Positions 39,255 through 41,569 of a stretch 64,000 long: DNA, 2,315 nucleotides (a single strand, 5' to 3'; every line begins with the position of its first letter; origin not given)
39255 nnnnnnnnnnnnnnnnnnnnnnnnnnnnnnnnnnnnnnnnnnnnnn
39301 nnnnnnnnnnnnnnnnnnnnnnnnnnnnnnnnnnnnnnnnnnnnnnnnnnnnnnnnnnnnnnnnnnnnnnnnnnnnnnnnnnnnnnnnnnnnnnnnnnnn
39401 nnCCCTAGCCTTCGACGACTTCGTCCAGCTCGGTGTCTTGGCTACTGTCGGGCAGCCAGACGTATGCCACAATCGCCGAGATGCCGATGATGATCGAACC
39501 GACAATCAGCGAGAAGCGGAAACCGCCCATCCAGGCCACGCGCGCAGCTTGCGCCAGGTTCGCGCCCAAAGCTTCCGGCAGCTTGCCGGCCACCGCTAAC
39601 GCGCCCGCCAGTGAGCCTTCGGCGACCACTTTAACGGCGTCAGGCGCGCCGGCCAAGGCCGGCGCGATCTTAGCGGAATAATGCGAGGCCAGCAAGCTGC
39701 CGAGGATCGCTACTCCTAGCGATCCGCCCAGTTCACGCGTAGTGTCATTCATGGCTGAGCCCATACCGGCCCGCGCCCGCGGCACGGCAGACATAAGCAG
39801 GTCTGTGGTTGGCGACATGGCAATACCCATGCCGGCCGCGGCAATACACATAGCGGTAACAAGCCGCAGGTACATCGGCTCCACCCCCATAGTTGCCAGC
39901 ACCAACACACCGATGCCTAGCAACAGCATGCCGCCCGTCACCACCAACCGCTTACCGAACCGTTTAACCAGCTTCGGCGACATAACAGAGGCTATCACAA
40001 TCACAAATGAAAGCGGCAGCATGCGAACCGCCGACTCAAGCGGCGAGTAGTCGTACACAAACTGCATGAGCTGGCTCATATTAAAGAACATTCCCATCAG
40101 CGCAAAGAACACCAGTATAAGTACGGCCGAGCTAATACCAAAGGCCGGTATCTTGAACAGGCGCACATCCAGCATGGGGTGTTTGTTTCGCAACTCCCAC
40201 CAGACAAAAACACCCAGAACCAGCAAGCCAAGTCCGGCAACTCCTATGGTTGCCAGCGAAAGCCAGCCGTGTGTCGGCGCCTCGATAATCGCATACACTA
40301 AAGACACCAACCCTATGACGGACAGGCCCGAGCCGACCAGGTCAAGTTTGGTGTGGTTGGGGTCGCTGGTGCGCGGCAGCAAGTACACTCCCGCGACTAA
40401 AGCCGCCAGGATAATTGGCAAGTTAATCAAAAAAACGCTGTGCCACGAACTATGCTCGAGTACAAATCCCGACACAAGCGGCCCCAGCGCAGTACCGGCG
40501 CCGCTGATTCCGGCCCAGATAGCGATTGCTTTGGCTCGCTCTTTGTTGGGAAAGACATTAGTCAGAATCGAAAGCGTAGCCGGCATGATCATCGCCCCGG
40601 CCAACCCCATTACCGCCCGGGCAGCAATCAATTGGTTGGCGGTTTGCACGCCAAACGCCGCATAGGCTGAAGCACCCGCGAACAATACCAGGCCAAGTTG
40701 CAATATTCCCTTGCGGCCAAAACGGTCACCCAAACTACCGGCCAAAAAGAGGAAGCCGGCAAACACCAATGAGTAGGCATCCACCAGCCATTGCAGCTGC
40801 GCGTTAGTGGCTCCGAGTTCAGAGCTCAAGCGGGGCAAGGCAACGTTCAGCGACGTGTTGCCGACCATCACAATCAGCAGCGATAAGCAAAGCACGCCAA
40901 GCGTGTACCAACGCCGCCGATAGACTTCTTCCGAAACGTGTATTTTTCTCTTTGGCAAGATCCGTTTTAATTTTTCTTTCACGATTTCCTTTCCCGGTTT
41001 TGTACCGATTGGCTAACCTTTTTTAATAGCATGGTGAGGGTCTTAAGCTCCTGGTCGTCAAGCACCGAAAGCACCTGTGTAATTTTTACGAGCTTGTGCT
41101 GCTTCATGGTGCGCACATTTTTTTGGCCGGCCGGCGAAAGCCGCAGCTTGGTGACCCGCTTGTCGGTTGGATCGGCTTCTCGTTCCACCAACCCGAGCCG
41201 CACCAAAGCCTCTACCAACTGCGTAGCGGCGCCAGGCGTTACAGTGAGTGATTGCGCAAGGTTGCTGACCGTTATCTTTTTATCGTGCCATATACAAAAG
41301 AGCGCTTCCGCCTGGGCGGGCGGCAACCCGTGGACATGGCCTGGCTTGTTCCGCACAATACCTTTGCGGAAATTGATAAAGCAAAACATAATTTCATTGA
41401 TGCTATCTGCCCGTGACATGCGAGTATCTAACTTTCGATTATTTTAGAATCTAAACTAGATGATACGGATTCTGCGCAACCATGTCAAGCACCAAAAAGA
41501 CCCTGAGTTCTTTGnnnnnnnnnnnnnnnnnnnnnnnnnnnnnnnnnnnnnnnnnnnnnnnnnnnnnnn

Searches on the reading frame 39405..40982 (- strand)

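Call 102: search_protein_families(library=pfam, proteins=[window:39405-40982:-], max_evalue=0.001)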
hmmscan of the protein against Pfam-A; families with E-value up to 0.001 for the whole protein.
window:39405-40982:- (525 aa): 3 families
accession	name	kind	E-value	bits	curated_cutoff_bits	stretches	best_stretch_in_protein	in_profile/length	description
PF07690.21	MFS_1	-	2.3e-56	191.7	33.4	1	31-423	1-346/347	Major Facilitator Superfamily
PF00083.30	Sugar_tr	-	3.1e-06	26.8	22.3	1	24-206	252-441/452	Sugar (and other) transporter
PF12832.13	MFS_1_like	-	4e-06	26.6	25.2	1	54-185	240-372/373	MFS_1 like family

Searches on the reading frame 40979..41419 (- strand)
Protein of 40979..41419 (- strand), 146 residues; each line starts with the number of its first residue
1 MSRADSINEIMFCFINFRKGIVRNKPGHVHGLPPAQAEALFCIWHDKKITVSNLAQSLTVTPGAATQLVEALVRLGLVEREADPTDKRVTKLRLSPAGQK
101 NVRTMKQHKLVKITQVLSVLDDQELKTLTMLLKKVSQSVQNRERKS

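Call 102: search_protein_families(library=pfam, proteins=[window:40979-41419:-], max_evalue=0.001)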
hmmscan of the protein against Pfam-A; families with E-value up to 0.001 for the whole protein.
window:40979-41419:- (146 aa): 3 families
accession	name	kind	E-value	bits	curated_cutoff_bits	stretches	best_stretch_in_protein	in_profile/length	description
PF01047.28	MarR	-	1.5e-13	50.8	24.6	1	33-89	2-58/59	MarR family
PF12802.13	MarR_2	-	4.7e-12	46.3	27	1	30-88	1-60/61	MarR family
PF13463.12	HTH_27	-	3.8e-07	30.7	22.2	1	35-98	4-68/68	Winged helix DNA-binding domain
